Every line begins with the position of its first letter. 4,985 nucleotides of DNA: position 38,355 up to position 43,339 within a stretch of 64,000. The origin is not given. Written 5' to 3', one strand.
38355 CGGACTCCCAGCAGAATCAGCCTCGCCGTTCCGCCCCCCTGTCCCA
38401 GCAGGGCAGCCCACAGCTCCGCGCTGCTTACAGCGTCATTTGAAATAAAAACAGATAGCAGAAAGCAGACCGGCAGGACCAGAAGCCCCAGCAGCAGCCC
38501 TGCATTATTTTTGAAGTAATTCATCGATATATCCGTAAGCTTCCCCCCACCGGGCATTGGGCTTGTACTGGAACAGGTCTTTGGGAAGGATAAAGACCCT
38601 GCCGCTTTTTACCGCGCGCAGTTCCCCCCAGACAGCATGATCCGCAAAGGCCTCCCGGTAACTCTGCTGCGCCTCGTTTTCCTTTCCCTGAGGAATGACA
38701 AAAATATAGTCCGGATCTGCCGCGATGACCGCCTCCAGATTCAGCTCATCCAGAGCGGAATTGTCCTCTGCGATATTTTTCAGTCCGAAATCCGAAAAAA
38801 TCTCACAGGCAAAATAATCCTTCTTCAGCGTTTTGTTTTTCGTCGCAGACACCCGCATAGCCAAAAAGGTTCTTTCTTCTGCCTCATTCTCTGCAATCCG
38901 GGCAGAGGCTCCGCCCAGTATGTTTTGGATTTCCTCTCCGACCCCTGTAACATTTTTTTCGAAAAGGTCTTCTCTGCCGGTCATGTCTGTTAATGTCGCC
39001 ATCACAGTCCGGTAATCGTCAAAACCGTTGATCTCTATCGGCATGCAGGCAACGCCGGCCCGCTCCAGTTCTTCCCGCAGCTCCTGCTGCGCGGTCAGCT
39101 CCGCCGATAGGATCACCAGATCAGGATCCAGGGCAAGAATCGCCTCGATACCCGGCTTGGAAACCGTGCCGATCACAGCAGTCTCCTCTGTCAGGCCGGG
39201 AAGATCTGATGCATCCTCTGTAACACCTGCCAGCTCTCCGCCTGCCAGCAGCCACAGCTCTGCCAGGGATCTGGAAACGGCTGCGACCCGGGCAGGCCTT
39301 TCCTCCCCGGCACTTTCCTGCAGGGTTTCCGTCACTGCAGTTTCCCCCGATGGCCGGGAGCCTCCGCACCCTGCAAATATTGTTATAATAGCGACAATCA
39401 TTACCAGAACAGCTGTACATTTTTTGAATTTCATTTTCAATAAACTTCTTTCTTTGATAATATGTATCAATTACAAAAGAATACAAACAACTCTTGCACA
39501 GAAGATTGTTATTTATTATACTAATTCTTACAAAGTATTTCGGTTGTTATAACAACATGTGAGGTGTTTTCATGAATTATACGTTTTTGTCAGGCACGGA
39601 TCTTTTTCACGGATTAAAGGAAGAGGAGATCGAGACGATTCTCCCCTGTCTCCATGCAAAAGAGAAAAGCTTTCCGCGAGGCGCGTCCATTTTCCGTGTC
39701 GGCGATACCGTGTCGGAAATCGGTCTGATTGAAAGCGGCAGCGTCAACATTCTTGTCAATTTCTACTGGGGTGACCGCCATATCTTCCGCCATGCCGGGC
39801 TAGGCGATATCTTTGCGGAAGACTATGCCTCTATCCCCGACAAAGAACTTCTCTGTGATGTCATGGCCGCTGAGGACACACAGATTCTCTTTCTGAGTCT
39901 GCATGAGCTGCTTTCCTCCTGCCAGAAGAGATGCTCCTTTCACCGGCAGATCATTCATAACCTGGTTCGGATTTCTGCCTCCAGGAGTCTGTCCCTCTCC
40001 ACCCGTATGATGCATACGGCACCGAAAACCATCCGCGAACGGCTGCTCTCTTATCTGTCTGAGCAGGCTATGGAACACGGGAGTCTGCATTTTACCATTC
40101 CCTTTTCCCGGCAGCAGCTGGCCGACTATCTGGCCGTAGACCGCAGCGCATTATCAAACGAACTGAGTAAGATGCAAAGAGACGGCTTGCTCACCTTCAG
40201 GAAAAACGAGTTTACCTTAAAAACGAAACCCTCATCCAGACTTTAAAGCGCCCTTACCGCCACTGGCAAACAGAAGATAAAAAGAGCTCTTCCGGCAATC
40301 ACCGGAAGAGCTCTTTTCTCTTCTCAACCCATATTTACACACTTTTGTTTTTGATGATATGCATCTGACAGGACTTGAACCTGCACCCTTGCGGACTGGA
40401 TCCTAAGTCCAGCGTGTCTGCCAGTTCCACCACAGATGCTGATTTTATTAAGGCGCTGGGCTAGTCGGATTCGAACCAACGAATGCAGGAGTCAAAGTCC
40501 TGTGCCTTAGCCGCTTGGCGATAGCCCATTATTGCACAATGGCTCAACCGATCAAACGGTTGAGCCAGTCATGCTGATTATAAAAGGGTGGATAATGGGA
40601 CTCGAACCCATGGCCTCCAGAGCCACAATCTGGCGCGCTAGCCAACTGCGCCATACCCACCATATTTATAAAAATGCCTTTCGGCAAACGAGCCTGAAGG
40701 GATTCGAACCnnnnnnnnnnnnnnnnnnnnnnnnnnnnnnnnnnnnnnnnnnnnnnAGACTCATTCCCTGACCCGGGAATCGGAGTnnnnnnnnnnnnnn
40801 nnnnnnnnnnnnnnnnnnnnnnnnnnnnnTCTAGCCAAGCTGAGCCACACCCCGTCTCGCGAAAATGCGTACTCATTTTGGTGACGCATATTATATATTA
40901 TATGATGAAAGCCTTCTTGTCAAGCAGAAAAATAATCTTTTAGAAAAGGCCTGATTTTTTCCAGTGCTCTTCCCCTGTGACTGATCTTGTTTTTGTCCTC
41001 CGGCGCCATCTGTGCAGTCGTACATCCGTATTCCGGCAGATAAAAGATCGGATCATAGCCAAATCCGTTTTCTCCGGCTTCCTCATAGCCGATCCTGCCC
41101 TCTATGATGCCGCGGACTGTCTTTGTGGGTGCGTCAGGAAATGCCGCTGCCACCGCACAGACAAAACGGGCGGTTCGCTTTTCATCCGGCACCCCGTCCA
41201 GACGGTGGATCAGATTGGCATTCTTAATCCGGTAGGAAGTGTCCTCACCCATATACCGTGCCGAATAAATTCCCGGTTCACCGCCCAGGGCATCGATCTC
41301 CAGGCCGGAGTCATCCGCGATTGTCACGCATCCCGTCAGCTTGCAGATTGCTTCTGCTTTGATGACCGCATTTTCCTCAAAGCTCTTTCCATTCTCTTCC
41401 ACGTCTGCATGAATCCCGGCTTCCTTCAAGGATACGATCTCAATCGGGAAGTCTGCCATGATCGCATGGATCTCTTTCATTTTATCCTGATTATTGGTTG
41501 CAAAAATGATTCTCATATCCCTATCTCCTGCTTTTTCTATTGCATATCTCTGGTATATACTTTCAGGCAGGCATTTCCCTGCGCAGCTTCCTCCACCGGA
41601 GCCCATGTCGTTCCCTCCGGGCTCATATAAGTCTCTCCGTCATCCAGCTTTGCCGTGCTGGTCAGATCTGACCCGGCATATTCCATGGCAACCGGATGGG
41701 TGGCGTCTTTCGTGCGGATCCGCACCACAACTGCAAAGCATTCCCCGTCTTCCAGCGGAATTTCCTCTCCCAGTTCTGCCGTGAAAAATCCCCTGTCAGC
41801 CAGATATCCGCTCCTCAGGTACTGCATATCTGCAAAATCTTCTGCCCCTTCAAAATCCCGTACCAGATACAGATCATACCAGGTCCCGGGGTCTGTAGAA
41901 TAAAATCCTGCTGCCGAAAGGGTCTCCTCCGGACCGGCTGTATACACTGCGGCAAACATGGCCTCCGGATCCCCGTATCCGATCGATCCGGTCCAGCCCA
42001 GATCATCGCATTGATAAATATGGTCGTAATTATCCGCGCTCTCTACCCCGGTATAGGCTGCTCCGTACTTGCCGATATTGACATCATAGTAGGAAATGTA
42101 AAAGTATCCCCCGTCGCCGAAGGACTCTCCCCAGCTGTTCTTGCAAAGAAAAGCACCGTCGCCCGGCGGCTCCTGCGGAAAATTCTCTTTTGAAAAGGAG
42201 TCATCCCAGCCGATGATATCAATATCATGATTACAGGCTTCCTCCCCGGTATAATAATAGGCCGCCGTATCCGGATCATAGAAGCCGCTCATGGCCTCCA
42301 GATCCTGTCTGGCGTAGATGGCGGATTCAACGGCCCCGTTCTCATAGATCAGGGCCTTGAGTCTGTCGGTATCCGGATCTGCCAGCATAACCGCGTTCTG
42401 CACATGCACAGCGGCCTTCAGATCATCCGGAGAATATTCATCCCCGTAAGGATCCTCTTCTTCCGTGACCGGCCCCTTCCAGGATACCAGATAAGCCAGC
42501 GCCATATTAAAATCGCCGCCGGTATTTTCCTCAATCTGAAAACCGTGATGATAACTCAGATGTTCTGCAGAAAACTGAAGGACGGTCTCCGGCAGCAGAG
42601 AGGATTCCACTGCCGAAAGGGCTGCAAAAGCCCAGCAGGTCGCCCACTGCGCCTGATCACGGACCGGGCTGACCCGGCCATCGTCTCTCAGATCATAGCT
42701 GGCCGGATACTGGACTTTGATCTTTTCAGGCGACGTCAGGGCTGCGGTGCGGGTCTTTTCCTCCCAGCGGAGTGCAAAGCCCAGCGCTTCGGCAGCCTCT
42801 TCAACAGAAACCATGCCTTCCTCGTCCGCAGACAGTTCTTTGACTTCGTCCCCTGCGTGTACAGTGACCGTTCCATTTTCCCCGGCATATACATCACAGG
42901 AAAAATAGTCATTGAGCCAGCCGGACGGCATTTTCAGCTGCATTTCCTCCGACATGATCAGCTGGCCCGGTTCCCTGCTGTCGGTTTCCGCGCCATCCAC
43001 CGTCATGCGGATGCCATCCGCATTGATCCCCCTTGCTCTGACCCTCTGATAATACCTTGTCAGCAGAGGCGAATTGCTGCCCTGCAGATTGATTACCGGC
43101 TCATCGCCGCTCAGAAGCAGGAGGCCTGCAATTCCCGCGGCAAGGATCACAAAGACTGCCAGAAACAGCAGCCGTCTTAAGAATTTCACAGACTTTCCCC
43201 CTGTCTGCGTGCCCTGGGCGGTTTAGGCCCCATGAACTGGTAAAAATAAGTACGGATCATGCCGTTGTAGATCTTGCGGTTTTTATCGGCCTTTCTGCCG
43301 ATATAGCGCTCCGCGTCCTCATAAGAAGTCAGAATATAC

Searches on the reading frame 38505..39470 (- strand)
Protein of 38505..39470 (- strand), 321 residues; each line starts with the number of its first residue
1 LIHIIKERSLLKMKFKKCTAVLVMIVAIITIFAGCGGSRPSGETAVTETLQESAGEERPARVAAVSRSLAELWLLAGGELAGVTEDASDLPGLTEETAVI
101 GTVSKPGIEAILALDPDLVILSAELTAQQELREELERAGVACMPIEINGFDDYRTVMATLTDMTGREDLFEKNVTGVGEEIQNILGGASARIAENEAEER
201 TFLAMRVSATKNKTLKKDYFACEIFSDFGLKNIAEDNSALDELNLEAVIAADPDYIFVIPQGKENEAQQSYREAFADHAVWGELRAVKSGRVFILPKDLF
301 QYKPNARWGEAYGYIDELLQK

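Call 46: search_protein_families(library=pfam, proteins=[window:38505-39470:-], max_evalue=0.00001)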
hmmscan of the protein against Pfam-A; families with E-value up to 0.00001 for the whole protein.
window:38505-39470:- (321 aa): 1 family
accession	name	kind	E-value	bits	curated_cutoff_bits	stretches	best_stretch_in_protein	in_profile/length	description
PF01497.23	Peripla_BP_2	-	2.8e-24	86.3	27.5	1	62-298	1-234/235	Periplasmic binding protein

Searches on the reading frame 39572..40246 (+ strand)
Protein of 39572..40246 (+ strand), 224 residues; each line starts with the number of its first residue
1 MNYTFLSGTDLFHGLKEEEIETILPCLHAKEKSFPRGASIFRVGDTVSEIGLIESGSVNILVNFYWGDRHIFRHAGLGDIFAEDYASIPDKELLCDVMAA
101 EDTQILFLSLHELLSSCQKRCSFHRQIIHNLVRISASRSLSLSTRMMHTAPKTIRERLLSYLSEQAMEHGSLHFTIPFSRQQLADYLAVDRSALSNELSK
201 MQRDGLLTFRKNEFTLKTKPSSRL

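Call 46: search_protein_families(library=pfam, proteins=[window:39572-40246:+], max_evalue=0.00001)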
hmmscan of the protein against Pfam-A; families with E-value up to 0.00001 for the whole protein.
window:39572-40246:+ (224 aa): 2 families
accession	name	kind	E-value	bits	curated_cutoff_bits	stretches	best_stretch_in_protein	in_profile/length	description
PF13545.12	HTH_Crp_2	-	5.9e-11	42.6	27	1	156-216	1-61/70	Crp-like helix-turn-helix domain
PF00027.35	cNMP_binding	-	9e-11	42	27.5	1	32-119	2-88/89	Cyclic nucleotide-binding domain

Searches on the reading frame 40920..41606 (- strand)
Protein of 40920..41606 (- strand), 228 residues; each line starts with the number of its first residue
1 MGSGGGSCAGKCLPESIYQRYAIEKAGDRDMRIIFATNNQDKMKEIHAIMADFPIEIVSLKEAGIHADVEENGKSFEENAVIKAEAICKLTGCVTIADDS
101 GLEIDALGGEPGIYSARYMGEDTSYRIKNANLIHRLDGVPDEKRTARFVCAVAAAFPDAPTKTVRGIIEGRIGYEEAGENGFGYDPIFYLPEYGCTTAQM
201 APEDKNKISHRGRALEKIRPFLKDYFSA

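Call 46: search_protein_families(library=pfam, proteins=[window:40920-41606:-], max_evalue=0.00001)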
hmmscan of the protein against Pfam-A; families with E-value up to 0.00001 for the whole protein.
window:40920-41606:- (228 aa): 1 family
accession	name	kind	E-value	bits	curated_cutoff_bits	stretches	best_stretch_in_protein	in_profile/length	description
PF01725.21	Ham1p_like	-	5e-69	232.4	22.5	1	33-220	1-185/186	Ham1 family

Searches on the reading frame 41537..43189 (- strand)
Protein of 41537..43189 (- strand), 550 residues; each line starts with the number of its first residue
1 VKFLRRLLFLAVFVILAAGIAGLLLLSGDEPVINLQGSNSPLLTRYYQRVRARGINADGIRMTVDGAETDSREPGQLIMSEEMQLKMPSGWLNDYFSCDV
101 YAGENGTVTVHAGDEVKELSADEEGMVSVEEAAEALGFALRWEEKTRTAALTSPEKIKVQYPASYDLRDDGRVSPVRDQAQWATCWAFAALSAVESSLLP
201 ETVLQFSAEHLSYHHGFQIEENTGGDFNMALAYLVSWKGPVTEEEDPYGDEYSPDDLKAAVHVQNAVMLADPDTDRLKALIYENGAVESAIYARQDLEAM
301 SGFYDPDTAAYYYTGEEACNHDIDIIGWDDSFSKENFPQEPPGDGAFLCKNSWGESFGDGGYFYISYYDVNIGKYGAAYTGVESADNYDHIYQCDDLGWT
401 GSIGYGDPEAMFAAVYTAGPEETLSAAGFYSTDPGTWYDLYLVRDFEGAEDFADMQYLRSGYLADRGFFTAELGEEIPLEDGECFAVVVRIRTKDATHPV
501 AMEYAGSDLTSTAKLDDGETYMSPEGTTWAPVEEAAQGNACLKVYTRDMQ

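Call 46: search_protein_families(library=pfam, proteins=[window:41537-43189:-], max_evalue=0.00001)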
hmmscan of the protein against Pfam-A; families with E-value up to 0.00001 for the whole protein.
window:41537-43189:- (550 aa): 2 families
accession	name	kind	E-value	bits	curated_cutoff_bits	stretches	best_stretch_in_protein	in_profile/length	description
PF18560.7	Lectin_like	-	7e-45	153.4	27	1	391-546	1-156/156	Lectin like domain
PF00112.29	Peptidase_C1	-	1.5e-24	87.7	20.7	1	162-367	2-204/220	Papain family cysteine protease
